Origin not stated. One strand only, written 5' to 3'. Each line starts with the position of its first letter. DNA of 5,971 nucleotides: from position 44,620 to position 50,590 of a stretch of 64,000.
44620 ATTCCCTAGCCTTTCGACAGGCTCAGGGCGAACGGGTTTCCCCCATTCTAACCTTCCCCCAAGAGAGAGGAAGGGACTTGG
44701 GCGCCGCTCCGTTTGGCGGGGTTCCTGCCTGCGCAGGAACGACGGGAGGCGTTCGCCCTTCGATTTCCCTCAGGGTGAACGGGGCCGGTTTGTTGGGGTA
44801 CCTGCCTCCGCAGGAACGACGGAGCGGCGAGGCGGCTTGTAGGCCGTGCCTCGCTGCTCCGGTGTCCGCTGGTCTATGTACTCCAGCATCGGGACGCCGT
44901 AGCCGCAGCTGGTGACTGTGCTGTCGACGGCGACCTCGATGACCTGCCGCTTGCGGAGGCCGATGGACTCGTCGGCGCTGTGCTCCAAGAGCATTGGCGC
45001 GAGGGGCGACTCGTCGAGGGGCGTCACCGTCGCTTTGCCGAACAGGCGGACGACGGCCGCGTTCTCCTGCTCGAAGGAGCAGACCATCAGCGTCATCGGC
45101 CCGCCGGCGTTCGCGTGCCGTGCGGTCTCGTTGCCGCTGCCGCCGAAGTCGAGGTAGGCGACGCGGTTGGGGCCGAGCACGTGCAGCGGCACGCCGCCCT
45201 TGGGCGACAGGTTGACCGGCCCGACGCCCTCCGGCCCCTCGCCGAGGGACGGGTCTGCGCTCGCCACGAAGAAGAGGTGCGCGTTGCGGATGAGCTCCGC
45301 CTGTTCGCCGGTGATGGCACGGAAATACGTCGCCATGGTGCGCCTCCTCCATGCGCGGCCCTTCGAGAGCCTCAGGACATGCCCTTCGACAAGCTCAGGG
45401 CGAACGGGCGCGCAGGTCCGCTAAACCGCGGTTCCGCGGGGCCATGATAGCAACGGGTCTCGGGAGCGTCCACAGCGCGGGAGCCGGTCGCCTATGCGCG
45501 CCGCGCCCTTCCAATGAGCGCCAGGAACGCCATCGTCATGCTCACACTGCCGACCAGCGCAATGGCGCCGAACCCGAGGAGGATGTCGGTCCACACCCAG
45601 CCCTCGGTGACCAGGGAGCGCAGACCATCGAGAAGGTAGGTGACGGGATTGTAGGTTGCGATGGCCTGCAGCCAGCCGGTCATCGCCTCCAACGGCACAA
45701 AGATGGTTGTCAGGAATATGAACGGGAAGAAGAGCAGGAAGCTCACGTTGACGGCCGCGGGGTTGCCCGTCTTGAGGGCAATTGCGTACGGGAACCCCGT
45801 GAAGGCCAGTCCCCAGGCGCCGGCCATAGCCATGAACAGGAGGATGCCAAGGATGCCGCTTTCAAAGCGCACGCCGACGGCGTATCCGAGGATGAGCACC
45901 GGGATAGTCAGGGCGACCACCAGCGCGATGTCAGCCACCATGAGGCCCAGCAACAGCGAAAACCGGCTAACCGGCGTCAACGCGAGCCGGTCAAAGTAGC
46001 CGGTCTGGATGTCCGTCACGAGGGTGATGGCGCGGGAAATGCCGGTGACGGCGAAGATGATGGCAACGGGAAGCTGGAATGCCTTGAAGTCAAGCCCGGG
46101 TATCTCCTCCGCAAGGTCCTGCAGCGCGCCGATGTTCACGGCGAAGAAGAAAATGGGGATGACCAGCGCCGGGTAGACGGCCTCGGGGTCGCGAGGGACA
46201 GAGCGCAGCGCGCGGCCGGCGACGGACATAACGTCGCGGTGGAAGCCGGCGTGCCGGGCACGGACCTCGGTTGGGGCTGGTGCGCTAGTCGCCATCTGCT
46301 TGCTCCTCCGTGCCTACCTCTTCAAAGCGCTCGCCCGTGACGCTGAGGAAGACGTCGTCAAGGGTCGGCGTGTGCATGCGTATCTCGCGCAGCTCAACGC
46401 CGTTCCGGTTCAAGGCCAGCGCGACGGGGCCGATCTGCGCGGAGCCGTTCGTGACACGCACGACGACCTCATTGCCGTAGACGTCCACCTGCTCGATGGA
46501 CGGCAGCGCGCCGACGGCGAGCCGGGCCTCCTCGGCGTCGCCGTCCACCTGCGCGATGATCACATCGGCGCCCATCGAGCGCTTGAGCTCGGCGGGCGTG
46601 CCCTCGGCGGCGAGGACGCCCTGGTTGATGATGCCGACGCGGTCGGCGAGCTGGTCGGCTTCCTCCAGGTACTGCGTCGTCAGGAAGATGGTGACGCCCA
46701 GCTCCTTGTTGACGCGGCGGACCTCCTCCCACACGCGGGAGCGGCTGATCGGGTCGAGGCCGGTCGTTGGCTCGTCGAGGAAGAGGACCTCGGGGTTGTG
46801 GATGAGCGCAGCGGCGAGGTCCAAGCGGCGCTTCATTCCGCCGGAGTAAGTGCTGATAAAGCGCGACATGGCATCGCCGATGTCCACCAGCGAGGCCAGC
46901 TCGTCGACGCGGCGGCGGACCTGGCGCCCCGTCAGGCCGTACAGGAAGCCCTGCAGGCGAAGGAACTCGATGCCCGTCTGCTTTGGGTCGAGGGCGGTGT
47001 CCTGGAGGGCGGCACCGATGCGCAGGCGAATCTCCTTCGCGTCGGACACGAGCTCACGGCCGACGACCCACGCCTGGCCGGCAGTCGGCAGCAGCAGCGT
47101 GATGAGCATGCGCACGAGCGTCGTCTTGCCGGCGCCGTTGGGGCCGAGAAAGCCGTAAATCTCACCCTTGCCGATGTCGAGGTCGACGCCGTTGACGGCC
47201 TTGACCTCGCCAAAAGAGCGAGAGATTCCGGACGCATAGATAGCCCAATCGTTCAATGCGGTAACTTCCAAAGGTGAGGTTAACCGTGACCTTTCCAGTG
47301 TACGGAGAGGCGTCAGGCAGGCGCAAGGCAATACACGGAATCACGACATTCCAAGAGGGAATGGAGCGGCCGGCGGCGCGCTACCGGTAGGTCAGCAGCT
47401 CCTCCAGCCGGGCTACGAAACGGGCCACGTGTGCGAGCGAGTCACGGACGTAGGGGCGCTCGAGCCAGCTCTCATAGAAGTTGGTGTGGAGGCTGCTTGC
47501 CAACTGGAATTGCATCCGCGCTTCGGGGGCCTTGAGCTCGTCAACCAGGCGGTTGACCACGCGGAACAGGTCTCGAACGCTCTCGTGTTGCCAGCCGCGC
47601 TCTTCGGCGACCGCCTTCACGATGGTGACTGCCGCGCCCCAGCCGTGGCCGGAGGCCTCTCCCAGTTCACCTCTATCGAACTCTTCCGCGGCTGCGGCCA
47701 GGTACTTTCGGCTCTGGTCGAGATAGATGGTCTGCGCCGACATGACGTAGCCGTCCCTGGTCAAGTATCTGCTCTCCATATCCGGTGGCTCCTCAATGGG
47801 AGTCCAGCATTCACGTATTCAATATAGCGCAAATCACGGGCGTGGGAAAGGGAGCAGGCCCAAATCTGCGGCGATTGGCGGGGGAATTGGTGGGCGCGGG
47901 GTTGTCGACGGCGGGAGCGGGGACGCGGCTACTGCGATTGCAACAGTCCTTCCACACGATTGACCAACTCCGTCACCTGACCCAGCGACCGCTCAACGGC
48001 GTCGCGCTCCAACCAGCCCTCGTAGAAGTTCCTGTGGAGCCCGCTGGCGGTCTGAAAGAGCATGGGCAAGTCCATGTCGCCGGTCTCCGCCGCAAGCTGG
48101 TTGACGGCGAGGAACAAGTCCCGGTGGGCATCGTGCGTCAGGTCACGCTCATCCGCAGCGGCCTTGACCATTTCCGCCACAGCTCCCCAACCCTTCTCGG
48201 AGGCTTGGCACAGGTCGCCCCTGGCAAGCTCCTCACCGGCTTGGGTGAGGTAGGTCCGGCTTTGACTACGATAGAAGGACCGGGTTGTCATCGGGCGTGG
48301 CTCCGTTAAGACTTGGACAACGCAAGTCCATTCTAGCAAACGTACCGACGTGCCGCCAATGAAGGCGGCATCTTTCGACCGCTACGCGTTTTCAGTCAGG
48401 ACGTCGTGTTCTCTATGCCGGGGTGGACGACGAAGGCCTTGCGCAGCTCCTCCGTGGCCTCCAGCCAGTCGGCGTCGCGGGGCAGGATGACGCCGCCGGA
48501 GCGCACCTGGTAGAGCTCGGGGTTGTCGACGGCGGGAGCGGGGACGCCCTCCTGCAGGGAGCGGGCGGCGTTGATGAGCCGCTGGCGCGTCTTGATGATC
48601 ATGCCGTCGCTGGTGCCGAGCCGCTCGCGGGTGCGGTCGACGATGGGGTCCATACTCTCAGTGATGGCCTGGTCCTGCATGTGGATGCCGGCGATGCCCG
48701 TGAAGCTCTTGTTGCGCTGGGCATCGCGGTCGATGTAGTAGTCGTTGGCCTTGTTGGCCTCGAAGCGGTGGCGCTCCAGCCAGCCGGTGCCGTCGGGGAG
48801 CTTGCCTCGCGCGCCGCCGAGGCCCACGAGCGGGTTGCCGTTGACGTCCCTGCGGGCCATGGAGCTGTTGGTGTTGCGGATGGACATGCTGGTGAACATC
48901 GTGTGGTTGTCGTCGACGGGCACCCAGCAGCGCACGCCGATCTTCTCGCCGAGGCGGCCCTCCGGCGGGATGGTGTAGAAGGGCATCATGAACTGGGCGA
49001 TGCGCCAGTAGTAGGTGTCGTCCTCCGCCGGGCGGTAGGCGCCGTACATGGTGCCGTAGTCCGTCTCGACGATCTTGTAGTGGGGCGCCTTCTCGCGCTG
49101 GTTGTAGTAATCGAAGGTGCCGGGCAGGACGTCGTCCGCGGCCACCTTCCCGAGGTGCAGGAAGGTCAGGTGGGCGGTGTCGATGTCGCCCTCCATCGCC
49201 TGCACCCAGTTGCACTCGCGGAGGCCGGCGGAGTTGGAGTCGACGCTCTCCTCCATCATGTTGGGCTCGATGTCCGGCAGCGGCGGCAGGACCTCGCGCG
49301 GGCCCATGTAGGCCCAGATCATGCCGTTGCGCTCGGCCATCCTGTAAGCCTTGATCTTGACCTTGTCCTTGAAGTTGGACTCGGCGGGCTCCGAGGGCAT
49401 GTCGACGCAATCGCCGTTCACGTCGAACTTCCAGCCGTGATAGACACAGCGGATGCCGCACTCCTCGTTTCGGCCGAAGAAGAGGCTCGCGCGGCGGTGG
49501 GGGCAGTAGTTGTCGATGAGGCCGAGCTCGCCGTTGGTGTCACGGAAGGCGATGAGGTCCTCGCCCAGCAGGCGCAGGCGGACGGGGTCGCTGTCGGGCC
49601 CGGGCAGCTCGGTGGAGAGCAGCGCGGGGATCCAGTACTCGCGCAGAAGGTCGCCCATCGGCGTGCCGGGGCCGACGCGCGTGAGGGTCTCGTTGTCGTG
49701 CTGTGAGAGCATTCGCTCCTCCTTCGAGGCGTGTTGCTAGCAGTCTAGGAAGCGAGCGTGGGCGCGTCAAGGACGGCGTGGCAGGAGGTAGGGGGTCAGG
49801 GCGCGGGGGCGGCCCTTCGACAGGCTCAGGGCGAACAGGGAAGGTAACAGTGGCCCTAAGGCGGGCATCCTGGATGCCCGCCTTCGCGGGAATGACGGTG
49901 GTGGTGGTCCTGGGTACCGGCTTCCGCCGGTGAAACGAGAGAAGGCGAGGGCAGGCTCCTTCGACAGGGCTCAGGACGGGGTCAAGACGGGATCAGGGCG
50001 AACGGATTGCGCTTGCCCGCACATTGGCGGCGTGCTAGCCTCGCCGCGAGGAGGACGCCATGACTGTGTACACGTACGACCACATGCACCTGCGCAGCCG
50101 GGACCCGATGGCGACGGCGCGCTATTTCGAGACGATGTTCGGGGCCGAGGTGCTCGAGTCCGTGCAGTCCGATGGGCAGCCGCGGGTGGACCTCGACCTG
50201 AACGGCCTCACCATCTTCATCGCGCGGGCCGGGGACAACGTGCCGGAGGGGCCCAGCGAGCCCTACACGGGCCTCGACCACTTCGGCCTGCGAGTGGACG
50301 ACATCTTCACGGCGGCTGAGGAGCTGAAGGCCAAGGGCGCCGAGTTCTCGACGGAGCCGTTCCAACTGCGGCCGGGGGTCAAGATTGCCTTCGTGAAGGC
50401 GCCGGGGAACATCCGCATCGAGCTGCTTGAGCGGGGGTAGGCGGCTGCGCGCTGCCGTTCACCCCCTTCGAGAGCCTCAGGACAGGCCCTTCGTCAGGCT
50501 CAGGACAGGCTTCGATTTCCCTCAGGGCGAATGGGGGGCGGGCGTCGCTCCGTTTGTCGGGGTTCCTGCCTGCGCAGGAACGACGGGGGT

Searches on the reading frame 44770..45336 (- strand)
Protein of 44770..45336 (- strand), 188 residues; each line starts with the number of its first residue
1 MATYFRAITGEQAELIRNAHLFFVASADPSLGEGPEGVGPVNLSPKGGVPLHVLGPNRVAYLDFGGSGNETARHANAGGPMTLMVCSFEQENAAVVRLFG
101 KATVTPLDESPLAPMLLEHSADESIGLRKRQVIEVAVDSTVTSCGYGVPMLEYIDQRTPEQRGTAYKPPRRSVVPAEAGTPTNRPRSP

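Call 15: search_protein_families(library=pfam, proteins=[window:44770-45336:-], max_evalue=0.01)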
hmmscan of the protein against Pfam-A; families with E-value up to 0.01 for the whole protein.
window:44770-45336:- (188 aa): 1 family
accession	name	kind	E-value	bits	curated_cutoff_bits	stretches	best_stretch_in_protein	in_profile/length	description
PF01243.27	PNPOx_N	-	3.7e-05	24.5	28.1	1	9-139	2-115/120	Pyridoxamine 5'-phosphate oxidase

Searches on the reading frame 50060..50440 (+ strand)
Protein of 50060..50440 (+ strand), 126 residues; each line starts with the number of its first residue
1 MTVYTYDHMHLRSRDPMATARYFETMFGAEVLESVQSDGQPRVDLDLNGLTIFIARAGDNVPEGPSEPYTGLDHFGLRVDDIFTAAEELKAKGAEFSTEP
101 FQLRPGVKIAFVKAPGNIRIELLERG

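Call 15: search_protein_families(library=pfam, proteins=[window:50066-50440:+], max_evalue=0.01)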
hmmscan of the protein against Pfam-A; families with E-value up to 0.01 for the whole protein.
window:50066-50440:+ (124 aa): 3 families
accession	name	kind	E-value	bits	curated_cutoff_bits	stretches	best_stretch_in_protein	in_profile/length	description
PF00903.31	Glyoxalase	-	9.8e-09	36.1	20.6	1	4-120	2-121/121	Glyoxalase/Bleomycin resistance protein/Dioxygenase superfamily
PF13669.12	Glyoxalase_4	-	5.7e-08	33.5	27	1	5-109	1-109/109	Glyoxalase/Bleomycin resistance protein/Dioxygenase superfamily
PF18029.7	Glyoxalase_6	-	0.0052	17.9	23.6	1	9-96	4-85/106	Glyoxalase-like domain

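Call 19: find_encoding_contigs(protein=window:50060-50440:+, flank=10000, max_places=10)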
Protein window:50060-50440:+ (126 aa): no gene with exactly this product is on record in the collection.

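Call 98: find_homologous_proteins(query=window:50060-50440:+, max_evalue=1e-20)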
Query window:50060-50440:+ (126 aa): 2305 proteins with E <= 1e-20 among 2376 candidates; the best 120 are listed.
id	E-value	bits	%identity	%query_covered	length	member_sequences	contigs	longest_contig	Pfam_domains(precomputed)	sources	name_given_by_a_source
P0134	1.9e-76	272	98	100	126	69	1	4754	PF13669.13,PF00903.32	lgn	-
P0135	1.5e-71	256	92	99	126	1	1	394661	PF13669.13,PF00903.32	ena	-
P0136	2.0e-65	236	85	99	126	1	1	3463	PF13669.13,PF00903.32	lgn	-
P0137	7.5e-60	218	76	99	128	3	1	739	PF13669.13,PF00903.32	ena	-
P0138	1.9e-59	217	75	99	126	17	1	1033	PF13669.13,PF00903.32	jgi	jgi:catechol 2,3-dioxygenase-like lactoylglutathione lyase family enzyme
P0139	3.1e-59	216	77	100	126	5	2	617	PF13669.13,PF00903.32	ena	-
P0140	4.2e-59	216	75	100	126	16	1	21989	PF13669.13,PF00903.32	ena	-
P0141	8.6e-59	215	76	99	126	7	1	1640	PF13669.13,PF00903.32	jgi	jgi:lactoylglutathione lyase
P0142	1.1e-58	215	75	100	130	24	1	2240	PF13669.13,PF00903.32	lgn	-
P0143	1.3e-58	214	77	100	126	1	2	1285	PF13669.13,PF00903.32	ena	-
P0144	1.8e-58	214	74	99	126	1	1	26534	PF13669.13,PF00903.32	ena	-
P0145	3.2e-58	213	74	99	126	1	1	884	PF13669.13,PF00903.32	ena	-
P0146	3.2e-58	213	76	99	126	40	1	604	PF13669.13,PF00903.32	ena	-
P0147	4.2e-58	213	75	99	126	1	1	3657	PF13669.13,PF00903.32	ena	-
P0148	4.5e-58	213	77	99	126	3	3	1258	PF13669.13,PF00903.32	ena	-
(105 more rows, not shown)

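Call 99: find_encoding_contigs(protein=P0134, flank=5000, max_places=3)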
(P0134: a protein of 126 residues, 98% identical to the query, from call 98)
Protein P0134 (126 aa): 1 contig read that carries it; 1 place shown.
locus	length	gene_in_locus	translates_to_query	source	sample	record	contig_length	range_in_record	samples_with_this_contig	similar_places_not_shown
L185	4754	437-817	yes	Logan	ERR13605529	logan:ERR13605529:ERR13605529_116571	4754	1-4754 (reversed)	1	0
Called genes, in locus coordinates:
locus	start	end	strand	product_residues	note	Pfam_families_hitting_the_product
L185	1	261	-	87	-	?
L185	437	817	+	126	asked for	PF00903:Glyoxalase, PF13669:Glyoxalase_4 (weak)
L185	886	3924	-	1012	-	PF02687:FtsX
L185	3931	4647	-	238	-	PF02463:SMC_N (faint), PF00005:ABC_tran, PF13304:AAA_21 (faint)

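Call 100: find_encoding_contigs(protein=P0135, flank=10000, max_places=2)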
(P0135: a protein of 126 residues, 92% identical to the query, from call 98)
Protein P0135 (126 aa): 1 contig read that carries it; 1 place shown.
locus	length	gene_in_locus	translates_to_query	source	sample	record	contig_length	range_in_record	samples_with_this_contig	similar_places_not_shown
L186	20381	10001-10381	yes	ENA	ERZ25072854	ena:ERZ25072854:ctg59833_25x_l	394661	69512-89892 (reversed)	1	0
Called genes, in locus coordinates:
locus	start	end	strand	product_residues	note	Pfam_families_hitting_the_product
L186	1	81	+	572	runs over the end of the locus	PF02776:TPP_enzyme_N, PF00205:TPP_enzyme_M, PF02775:TPP_enzyme_C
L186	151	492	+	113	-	-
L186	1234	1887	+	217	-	-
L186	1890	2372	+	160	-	-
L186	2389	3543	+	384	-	PF01717:Meth_synt_2 (weak)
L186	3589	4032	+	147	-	-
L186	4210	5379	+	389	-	PF01717:Meth_synt_2 (faint)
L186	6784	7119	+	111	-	PF13683:rve_3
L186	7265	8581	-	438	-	PF00355:Rieske, PF19301:LigXa_C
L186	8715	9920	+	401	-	PF00665:rve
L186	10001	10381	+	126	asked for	PF00903:Glyoxalase, PF13669:Glyoxalase_4 (weak)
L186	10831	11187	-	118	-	-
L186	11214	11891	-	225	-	-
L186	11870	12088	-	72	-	PF00005:ABC_tran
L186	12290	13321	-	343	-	PF01118:Semialdhyde_dh, PF22698:Semialdhyde_dhC_1, PF02774:Semialdhyde_dhC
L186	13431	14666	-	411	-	PF00994:MoCF_biosynth, PF18146:CinA_KH, PF02464:CinA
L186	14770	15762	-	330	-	PF14238:DUF4340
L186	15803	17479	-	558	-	PF23357:DUF7088, PF09822:ABC_transp_aux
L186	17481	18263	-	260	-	PF01061:ABC2_membrane (weak), PF12679:ABC2_membrane_2, PF12698:ABC2_membrane_3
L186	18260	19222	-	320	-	PF00005:ABC_tran, PF13304:AAA_21 (faint)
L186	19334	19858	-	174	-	-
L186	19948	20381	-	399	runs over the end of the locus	PF00266:Aminotran_5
